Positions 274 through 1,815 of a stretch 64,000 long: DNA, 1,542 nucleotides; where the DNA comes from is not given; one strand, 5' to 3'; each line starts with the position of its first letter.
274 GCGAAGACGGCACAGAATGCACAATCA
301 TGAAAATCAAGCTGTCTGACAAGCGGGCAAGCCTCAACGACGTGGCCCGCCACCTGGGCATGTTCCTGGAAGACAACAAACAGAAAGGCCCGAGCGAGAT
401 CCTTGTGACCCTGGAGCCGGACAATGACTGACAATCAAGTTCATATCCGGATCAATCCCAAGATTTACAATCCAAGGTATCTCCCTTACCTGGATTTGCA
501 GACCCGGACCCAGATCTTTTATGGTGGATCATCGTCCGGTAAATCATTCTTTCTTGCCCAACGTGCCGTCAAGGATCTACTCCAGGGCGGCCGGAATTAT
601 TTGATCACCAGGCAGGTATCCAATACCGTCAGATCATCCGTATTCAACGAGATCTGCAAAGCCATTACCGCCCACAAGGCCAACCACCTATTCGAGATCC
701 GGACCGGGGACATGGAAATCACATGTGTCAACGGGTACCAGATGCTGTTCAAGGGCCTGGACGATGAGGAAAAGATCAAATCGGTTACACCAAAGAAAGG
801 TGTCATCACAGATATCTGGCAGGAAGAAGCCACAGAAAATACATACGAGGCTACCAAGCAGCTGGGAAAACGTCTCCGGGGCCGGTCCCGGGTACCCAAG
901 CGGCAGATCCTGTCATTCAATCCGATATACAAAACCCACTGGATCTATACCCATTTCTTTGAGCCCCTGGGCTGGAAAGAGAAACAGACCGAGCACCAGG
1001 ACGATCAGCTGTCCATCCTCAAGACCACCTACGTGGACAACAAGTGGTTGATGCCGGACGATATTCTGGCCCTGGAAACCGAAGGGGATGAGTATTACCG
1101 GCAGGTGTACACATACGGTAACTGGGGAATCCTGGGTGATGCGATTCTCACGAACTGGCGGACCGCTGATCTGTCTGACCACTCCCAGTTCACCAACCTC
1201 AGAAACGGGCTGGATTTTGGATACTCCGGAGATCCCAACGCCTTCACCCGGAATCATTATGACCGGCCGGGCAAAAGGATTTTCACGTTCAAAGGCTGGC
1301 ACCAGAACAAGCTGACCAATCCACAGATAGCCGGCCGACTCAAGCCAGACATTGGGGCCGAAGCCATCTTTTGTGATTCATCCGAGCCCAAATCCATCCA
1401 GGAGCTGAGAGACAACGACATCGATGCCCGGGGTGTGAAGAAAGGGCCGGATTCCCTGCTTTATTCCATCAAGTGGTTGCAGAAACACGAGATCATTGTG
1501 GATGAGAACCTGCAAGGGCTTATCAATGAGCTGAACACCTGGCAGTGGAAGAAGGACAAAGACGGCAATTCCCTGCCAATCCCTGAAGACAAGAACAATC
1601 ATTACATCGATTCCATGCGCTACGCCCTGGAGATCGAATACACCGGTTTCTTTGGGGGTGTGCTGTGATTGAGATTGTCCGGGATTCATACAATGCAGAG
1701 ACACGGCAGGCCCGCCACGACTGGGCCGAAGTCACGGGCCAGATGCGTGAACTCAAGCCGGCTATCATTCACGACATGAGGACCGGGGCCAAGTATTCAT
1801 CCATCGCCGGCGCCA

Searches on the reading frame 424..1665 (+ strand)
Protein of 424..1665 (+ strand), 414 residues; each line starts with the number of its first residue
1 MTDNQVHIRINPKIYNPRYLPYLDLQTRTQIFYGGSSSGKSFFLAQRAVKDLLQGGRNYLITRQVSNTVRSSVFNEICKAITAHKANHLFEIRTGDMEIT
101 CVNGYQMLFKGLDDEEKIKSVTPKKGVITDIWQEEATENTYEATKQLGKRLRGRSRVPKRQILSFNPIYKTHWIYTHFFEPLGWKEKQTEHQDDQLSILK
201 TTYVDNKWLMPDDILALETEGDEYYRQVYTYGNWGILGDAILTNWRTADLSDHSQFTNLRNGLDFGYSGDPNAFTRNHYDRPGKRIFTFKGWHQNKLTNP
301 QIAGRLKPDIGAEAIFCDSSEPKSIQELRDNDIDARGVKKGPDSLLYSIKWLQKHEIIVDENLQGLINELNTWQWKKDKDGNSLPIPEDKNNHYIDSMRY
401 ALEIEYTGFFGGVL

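Call 16: search_protein_families(library=phrogs, proteins=[window:424-1665:+], max_evalue=0.00001)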
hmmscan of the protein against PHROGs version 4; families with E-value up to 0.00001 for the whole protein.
window:424-1665:+ (414 aa): 8 families
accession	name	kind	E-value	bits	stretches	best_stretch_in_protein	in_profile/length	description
phrog_3717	-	head and packaging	4e-52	178.4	1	12-276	8-269/277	terminase large subunit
phrog_2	-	head and packaging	2.2e-41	143.5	1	24-403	275-590/807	terminase large subunit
phrog_5653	-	head and packaging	3e-35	122.7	1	234-404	3-179/199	terminase large subunit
phrog_6672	-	head and packaging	3.2e-28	99.1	1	292-403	13-127/145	terminase large subunit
phrog_18557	-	head and packaging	2.4e-10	41.4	1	336-403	2-71/88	terminase large subunit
phrog_979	-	head and packaging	3.4e-10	40.2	1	28-175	167-311/642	terminase large subunit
phrog_8711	-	head and packaging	4.3e-07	30.9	1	12-90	10-89/89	terminase large subunit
phrog_22023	-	unknown function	7.9e-07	30.4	1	150-268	11-125/153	-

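Call 60: search_dna_similar(query=window:424-1665:+, collection=phages, mode=protein, max_rows=12, max_evalue=1e-10)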
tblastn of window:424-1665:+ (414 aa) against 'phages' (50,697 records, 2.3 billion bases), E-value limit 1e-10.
Records with a match: 962; places in all: 962; records where one place covers at least 80% of the query: 798.
Best place of each record, by identity: <60% 962.
By first word of the organism name: Staphylococcus 151; Streptococcus 139; Salmonella 118; Enterococcus 88; Clostridium 63; Bacillus 40; Flavobacterium 40; Bacteroides 37; Klebsiella 31; Phocaeicola 24; and 48 more.
By host as written in the record: - 140; Staphylococcus aureus 41; Clostridium sporogenes ATCC-15579 30; Enterococcus faecalis 27; Klebsiella pneumoniae 21; Staphylococcus pseudintermedius 15; Clostridium perfringens 13; Staphylococcus epidermidis 13; and 373 more.
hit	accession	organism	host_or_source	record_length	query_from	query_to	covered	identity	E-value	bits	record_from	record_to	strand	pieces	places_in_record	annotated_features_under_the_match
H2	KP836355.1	Marinitoga camini virus 1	Marinitoga camini 1197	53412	6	405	97%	51.4%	2e-115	376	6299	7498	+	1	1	terminase large subunit | hypothetical protein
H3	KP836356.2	Marinitoga camini virus 2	Marinitoga camini 1155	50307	6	405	97%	51.1%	9e-115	374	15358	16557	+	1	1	terminase large subunit | hypothetical protein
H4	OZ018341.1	Marinitoga phage MPV1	-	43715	6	405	97%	50.9%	2e-114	374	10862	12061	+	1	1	Terminase large subunit | Terminase small subunit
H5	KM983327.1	Clostridium phage phiCT453A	Clostridium tetani ATCC 453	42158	6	408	97%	49.5%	4e-114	372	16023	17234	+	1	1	terminase large subunit | transposase/terminase small subunit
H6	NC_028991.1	Clostridium phage phiCT453A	Clostridium tetani ATCC 453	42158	6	408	97%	49.5%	4e-114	372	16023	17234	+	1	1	terminase large subunit | terminase small subunit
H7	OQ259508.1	Bacillus phage BC-6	Bacillus cereus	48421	1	405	98%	38.7%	7e-48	216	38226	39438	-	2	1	terminase large subunit (x2)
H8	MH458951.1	Bacillus phage vB_BthS_BMBphi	Bacillus thuringiensis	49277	1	405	98%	38.4%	1e-58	212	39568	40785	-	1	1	terminase large subunit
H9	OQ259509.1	Bacillus phage BC-7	Bacillus cereus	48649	3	405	97%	37.3%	2e-56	206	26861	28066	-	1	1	terminase large subunit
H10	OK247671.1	Clostridium phage vB_CpeS_BG3P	Clostridium perfringens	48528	8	414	98%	36.7%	6e-62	222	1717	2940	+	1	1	putative terminase large subunit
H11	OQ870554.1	Bacillus phage PSYJ-YH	Bacillus cereus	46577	1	405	98%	36.3%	8e-53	195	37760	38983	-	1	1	terminase large subunit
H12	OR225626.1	Clostridium phage LPCPA58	-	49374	10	409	97%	36.7%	1e-58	212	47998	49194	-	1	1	hypothetical protein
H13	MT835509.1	Bacteriophage sp.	human fecal samples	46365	2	403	97%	35.5%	1e-54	201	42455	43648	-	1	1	record has no annotation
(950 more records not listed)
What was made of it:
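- Tried and rejected: The large terminase subunit is at most 51% identical to that of any isolated phage (call 60).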
